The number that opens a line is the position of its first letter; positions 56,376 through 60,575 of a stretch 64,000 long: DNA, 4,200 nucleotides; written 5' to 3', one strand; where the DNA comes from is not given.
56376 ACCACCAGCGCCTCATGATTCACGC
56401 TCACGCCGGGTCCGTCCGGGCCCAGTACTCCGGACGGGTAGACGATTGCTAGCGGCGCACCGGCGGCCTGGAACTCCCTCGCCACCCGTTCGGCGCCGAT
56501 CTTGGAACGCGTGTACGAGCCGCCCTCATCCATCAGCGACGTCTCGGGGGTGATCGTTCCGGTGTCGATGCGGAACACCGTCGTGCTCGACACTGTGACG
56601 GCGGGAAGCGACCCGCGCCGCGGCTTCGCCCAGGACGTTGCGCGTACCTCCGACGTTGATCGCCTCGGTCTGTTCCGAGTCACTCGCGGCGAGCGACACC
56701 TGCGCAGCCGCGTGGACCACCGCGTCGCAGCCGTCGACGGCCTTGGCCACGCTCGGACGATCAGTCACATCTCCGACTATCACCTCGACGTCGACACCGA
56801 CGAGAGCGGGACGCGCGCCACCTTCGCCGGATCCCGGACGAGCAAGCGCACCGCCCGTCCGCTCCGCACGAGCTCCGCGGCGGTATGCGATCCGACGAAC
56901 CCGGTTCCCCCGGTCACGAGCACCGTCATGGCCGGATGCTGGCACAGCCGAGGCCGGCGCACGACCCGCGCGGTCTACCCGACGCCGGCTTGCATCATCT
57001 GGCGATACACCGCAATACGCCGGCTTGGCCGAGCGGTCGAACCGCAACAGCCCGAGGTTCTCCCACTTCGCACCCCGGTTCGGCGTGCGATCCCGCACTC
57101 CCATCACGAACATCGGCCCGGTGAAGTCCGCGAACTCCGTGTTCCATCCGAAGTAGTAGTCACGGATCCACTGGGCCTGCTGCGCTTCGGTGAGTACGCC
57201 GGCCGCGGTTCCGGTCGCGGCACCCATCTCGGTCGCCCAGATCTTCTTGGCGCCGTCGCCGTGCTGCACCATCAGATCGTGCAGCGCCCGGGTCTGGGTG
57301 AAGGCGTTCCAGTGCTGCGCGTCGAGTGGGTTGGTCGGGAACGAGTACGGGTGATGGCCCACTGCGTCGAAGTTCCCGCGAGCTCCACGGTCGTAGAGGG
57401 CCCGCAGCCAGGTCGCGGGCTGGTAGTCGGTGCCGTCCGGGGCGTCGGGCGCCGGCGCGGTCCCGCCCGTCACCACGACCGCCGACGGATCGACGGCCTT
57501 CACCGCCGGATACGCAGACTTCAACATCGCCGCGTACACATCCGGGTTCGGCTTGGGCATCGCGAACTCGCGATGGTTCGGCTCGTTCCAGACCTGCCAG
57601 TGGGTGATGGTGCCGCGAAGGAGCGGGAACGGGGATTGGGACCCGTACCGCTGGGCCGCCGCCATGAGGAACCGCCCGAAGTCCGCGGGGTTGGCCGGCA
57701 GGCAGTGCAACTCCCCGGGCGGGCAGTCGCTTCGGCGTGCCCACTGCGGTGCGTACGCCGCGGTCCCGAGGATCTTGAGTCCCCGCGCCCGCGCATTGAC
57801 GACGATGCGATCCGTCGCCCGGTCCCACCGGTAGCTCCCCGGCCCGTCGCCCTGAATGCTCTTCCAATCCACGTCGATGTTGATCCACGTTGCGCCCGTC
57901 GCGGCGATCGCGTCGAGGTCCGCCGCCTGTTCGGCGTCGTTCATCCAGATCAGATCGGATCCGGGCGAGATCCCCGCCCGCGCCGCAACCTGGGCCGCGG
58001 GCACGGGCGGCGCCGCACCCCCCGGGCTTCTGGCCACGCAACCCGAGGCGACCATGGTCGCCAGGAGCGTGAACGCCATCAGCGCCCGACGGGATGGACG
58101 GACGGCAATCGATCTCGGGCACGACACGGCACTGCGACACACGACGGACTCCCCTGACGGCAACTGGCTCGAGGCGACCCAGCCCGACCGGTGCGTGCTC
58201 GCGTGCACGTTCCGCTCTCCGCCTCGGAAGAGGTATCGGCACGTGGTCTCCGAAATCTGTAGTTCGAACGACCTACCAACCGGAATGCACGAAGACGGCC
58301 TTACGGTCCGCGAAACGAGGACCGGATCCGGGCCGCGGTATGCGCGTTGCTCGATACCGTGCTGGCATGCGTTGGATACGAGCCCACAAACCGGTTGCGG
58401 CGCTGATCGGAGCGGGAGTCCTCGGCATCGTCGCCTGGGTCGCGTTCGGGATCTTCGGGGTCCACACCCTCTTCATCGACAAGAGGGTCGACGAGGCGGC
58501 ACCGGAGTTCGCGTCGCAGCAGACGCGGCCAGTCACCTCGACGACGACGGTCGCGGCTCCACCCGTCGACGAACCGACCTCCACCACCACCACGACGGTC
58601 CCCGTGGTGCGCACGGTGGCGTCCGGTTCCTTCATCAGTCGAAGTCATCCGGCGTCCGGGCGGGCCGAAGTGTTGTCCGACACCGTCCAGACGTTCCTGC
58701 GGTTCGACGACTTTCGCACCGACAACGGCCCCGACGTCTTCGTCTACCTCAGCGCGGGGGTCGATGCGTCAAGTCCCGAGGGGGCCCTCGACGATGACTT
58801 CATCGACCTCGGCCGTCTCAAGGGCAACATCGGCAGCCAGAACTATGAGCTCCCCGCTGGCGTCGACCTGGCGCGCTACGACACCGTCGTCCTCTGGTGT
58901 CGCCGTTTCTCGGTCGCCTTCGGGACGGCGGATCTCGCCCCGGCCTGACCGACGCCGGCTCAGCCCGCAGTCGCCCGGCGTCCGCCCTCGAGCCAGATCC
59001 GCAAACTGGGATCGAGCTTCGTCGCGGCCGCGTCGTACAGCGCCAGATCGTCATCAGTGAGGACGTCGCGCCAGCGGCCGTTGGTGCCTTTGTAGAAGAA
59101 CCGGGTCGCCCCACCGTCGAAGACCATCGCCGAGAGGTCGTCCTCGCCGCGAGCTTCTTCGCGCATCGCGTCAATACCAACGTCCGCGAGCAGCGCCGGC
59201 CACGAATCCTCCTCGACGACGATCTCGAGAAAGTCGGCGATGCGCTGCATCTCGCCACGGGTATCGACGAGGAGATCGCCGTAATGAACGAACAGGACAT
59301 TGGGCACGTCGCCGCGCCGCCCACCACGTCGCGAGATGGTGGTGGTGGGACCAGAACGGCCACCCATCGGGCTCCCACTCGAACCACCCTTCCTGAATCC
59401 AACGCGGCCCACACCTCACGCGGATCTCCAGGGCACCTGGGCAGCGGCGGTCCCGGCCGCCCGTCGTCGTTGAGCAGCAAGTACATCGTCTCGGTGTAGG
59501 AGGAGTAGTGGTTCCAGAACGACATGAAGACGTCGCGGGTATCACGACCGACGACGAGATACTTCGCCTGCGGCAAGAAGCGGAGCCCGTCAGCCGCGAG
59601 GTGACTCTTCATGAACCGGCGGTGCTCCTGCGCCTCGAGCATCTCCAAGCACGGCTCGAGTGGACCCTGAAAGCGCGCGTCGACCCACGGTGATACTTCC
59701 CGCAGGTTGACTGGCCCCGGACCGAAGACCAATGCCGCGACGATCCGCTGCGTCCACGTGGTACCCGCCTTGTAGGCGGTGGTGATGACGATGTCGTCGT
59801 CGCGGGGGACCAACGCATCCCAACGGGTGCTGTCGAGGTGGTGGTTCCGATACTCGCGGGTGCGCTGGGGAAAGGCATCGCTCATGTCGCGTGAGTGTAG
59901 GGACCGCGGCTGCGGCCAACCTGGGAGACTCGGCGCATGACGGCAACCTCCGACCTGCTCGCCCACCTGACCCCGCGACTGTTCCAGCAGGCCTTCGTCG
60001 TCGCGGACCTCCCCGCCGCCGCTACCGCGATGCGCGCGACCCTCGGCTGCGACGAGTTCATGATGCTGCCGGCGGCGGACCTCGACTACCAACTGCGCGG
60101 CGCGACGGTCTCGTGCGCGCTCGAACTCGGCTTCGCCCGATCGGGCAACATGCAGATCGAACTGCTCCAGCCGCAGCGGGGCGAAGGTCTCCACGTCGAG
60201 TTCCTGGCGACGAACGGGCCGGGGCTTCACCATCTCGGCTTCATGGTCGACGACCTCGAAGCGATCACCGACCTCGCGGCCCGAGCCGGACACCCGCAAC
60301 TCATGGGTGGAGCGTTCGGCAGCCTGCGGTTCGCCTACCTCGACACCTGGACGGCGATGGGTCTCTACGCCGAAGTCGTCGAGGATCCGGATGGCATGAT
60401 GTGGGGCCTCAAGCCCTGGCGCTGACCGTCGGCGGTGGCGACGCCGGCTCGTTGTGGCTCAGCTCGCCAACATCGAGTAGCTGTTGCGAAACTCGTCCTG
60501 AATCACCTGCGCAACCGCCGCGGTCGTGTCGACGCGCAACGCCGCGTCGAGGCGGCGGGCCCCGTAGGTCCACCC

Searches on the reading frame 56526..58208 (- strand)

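Call 28: search_protein_families(library=pfam, proteins=[window:56526-58208:-], max_evalue=0.001)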
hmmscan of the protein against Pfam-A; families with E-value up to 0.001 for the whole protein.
window:56526-58208:- (560 aa): 5 families
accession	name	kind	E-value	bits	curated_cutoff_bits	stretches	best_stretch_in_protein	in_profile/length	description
PF01073.25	3Beta_HSD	-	1.1e-07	31.6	22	1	474-528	46-102/280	3-beta hydroxysteroid dehydrogenase/isomerase family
PF01370.27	Epimerase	-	1.5e-06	28.2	20.9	1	470-532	43-105/240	NAD dependent epimerase/dehydratase family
PF13460.12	NAD_binding_10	-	9.1e-06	26.1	27.2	1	473-526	40-82/184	NAD(P)H-binding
PF02719.21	Polysacc_synt_2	-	0.00012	21.8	20.2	1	473-530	55-116/293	Polysaccharide biosynthesis protein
PF00150.24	Cellulase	-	0.00056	19.9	23.5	0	82-347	11-252/272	Cellulase (glycosyl hydrolase family 5)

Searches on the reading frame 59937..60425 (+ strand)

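Call 46: search_protein_families(library=pfam, proteins=[window:59937-60425:+], max_evalue=0.0001)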
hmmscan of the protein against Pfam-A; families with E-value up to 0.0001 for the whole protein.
window:59937-60425:+ (162 aa): 1 family
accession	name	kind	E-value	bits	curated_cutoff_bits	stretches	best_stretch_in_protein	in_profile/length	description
PF13669.12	Glyoxalase_4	-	1.6e-13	51.4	27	1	17-122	2-94/109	Glyoxalase/Bleomycin resistance protein/Dioxygenase superfamily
